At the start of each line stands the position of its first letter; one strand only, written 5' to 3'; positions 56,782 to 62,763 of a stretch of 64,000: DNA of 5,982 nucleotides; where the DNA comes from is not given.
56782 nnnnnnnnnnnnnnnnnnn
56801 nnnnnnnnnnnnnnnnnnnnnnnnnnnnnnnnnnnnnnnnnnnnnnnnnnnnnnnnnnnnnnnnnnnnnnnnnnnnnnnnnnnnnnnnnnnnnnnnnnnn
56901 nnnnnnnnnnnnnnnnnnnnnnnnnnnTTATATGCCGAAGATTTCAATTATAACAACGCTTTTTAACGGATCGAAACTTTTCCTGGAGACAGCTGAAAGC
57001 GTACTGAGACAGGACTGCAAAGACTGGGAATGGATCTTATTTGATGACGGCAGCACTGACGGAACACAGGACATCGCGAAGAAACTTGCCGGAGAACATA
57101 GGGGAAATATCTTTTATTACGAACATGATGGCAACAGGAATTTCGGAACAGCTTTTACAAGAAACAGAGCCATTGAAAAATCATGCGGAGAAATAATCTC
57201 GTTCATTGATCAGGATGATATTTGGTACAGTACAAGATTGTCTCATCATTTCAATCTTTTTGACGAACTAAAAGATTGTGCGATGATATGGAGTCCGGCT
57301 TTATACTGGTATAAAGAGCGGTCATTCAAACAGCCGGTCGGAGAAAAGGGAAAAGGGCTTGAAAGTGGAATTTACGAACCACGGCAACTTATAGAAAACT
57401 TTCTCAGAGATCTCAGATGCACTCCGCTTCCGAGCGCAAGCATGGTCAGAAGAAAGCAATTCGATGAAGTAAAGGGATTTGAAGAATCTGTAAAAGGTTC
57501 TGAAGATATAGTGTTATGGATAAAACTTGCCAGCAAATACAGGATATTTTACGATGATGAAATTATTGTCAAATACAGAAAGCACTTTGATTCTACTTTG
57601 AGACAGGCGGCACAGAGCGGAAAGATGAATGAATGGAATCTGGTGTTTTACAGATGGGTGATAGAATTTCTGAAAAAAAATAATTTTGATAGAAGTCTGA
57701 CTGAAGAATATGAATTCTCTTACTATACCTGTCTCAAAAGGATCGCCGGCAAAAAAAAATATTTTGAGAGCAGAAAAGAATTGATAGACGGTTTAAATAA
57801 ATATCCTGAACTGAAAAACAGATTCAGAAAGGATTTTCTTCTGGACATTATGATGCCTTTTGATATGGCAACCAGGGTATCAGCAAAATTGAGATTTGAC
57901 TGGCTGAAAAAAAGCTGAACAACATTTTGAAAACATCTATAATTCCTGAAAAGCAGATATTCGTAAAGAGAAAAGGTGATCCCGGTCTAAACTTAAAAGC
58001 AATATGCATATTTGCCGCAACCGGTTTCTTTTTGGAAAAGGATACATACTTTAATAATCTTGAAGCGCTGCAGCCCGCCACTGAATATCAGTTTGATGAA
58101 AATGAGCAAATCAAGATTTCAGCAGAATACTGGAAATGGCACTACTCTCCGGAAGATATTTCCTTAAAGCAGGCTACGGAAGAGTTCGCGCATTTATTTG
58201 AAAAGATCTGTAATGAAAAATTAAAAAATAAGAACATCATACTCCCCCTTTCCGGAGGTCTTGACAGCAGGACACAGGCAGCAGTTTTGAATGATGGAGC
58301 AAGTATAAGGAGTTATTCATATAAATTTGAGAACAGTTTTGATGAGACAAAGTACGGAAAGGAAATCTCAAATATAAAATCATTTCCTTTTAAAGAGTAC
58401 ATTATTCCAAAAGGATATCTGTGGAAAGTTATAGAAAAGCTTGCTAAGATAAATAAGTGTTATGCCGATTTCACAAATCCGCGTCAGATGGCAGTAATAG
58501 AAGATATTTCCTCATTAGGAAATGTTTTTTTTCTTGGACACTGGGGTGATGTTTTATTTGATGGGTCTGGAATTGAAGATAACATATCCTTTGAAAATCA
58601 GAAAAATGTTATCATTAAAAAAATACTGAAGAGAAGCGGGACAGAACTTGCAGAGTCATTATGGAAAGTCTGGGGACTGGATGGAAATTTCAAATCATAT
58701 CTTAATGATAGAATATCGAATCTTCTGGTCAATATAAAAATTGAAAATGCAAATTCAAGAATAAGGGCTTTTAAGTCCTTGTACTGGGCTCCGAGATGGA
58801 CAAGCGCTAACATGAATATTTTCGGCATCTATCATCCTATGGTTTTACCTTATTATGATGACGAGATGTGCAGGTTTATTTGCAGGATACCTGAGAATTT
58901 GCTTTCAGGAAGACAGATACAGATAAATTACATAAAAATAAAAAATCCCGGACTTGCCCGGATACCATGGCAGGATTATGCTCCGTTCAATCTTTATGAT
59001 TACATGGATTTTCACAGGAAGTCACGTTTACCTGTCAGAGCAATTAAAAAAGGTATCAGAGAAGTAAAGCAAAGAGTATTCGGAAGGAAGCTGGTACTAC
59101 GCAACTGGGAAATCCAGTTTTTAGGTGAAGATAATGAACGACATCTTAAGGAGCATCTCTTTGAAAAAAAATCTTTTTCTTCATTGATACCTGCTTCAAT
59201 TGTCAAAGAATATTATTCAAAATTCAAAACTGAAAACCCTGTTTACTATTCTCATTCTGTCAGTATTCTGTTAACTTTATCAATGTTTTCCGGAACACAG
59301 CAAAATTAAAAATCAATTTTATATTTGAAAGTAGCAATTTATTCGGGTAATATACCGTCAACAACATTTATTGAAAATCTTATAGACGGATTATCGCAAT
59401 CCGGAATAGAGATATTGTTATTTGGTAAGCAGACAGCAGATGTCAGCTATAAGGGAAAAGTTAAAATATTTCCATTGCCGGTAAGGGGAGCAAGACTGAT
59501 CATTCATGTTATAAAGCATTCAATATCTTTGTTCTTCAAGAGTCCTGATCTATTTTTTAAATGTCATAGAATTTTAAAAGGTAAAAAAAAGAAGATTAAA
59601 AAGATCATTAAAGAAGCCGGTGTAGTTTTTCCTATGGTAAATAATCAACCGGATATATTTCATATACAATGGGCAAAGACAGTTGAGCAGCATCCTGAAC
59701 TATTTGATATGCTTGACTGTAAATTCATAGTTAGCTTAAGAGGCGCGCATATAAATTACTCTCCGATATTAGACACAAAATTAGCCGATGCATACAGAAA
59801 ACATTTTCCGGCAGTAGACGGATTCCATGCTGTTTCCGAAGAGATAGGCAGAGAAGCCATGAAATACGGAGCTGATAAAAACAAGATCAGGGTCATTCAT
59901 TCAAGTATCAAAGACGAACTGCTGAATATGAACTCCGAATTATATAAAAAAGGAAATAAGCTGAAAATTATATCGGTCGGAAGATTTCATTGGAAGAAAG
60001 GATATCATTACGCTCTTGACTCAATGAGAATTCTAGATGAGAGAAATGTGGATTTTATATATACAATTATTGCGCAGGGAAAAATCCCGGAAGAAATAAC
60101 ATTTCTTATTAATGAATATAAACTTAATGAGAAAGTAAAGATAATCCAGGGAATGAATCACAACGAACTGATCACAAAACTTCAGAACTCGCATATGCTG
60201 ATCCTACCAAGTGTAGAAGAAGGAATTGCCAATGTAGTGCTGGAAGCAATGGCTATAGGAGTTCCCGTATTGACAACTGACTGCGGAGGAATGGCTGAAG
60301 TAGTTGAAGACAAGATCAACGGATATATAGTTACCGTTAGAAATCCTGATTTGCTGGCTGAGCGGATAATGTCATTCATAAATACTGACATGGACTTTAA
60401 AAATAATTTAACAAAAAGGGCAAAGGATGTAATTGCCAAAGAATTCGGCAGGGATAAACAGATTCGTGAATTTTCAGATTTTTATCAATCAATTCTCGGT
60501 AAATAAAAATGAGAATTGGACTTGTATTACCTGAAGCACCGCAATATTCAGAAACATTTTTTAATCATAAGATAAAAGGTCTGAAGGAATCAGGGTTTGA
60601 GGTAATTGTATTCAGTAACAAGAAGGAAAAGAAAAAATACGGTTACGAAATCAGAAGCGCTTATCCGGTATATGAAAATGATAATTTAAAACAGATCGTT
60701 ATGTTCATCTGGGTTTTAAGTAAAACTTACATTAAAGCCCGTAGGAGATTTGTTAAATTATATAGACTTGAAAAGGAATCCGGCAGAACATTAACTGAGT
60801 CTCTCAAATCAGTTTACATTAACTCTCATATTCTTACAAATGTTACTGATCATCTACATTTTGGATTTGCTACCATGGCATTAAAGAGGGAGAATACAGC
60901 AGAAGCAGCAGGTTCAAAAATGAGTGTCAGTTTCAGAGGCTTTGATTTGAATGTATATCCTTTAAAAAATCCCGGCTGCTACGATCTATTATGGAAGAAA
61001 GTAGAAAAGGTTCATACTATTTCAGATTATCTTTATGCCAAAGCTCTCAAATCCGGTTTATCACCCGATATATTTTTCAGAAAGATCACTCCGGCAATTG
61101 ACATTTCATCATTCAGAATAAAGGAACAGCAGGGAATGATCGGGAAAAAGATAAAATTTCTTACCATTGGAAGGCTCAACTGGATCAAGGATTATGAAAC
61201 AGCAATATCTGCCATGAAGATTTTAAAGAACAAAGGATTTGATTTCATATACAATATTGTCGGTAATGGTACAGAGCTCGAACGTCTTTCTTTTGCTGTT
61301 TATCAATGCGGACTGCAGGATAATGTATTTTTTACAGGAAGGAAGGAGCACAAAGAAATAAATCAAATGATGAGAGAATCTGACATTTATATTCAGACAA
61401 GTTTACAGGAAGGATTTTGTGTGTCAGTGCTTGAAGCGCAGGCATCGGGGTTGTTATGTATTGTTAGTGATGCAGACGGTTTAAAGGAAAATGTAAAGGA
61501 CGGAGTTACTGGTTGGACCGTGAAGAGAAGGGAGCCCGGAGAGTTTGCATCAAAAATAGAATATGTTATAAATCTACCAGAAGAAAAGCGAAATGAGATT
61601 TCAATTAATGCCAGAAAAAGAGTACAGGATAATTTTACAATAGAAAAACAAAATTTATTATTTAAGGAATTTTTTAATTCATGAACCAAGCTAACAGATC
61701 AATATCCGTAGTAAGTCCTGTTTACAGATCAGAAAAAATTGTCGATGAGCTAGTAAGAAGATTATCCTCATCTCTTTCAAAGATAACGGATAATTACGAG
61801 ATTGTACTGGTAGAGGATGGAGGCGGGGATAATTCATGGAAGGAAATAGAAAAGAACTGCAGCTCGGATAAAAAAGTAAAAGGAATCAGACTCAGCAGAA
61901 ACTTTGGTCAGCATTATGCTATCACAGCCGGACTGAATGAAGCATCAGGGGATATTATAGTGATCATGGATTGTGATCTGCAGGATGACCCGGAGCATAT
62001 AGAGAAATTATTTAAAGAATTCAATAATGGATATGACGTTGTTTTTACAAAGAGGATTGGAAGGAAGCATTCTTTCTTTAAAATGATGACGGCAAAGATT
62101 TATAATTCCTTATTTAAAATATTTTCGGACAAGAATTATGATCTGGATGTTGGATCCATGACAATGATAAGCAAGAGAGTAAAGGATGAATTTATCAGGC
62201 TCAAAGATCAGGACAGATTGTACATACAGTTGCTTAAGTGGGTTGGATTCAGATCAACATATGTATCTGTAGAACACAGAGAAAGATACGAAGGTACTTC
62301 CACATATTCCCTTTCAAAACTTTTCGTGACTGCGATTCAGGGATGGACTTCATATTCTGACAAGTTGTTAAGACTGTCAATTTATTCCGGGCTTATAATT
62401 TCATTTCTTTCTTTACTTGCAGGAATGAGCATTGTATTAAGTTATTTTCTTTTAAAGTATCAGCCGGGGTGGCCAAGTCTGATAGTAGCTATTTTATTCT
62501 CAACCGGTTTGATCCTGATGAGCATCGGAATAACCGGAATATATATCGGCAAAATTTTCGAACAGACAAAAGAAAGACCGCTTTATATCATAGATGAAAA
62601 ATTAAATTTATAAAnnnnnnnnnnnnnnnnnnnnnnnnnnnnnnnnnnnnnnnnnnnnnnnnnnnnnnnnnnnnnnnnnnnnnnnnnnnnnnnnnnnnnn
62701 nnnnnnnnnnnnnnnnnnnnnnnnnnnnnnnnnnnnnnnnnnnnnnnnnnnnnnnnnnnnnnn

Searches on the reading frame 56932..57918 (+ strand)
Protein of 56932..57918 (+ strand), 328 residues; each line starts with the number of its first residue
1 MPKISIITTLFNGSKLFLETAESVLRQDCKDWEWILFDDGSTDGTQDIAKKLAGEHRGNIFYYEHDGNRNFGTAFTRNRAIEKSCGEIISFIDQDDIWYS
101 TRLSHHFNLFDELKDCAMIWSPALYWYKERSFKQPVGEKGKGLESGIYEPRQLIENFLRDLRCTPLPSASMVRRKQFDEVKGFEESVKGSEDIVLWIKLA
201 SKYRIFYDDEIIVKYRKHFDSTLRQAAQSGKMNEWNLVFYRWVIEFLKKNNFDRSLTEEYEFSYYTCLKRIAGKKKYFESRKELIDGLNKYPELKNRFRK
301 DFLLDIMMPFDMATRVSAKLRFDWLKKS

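Call 73: search_protein_families(library=pfam, proteins=[window:56932-57918:+], max_evalue=0.001)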
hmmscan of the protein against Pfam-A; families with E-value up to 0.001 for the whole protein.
window:56932-57918:+ (328 aa): 2 families
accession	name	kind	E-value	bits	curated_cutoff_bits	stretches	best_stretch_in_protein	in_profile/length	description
PF00535.33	Glycos_transf_2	-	1.3e-22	80.9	23.3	1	5-120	1-114/168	Glycosyl transferase family 2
PF10111.15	Glyco_tranf_2_2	-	7.4e-16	58.9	27.3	1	29-220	24-220/276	Glycosyltransferase like family 2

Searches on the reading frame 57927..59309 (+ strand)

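Call 73: search_protein_families(library=pfam, proteins=[window:57927-59309:+], max_evalue=0.001)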
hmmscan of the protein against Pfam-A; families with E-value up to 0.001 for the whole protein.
window:57927-59309:+ (460 aa): 1 family
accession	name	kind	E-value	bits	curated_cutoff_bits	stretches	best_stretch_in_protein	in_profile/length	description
PF00733.27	Asn_synthase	-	5.1e-06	26.8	21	1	107-270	23-187/354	Asparagine synthase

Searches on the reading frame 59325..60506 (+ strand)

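Call 73: search_protein_families(library=pfam, proteins=[window:59325-60506:+], max_evalue=0.001)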
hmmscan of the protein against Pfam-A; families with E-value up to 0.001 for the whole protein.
window:59325-60506:+ (393 aa): 4 families
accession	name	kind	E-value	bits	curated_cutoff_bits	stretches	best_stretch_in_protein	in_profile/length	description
PF00534.26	Glycos_transf_1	-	4.2e-36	124.5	26.4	1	208-368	11-171/172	Glycosyl transferases group 1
PF13692.12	Glyco_trans_1_4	-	1.8e-27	96.8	27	1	214-352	3-140/142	Glycosyl transferases group 1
PF20706.3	GT4-conflict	-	5.1e-09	36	26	1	203-335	188-333/385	Family 4 Glycosyltransferase in conflict systems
PF13439.12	Glyco_transf_4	-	3.7e-08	34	28.5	1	14-195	6-166/170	Glycosyltransferase Family 4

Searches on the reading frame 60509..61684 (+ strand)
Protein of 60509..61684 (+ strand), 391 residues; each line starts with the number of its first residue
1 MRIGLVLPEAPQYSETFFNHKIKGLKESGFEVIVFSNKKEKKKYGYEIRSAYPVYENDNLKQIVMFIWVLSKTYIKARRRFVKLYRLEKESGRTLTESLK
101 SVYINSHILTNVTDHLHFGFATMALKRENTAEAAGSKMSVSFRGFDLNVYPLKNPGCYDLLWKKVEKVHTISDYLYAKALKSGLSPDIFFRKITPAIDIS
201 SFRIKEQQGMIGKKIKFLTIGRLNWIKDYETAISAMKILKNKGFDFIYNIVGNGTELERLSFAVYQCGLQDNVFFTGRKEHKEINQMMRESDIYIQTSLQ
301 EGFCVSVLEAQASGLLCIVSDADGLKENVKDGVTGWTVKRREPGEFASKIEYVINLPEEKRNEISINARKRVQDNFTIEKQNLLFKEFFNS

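Call 73: search_protein_families(library=pfam, proteins=[window:60509-61684:+], max_evalue=0.001)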
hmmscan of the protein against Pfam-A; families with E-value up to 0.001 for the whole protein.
window:60509-61684:+ (391 aa): 4 families
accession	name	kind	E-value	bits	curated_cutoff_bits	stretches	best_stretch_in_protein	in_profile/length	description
PF00534.26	Glycos_transf_1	-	8.9e-40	136.5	26.4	1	203-371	4-172/172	Glycosyl transferases group 1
PF13692.12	Glyco_trans_1_4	-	2.6e-26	93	27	1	216-354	3-140/142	Glycosyl transferases group 1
PF20706.3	GT4-conflict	-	1.3e-06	28.1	26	1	209-333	193-324/385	Family 4 Glycosyltransferase in conflict systems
PF13524.12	Glyco_trans_1_2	-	2.1e-06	28.2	25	1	265-379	27-136/144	Glycosyl transferase-like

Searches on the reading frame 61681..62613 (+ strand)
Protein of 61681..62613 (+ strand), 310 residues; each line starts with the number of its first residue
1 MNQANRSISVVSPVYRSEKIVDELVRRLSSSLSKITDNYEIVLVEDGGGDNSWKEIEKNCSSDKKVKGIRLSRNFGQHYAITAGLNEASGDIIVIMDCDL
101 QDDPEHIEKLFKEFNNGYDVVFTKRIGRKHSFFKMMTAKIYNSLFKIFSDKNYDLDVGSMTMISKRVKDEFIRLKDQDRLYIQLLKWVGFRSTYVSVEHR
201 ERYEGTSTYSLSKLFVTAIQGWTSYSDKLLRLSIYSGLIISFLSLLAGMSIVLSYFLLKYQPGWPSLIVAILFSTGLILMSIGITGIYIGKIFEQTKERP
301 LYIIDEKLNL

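Call 73: search_protein_families(library=pfam, proteins=[window:61681-62613:+], max_evalue=0.001)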
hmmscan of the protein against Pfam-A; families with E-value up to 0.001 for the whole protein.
window:61681-62613:+ (310 aa): 2 families
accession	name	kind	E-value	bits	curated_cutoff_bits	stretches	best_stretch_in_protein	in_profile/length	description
PF00535.33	Glycos_transf_2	-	1e-28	100.8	23.3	1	9-166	1-162/168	Glycosyl transferase family 2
PF10111.15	Glyco_tranf_2_2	-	0.00019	21.5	27.3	1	9-112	1-104/276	Glycosyltransferase like family 2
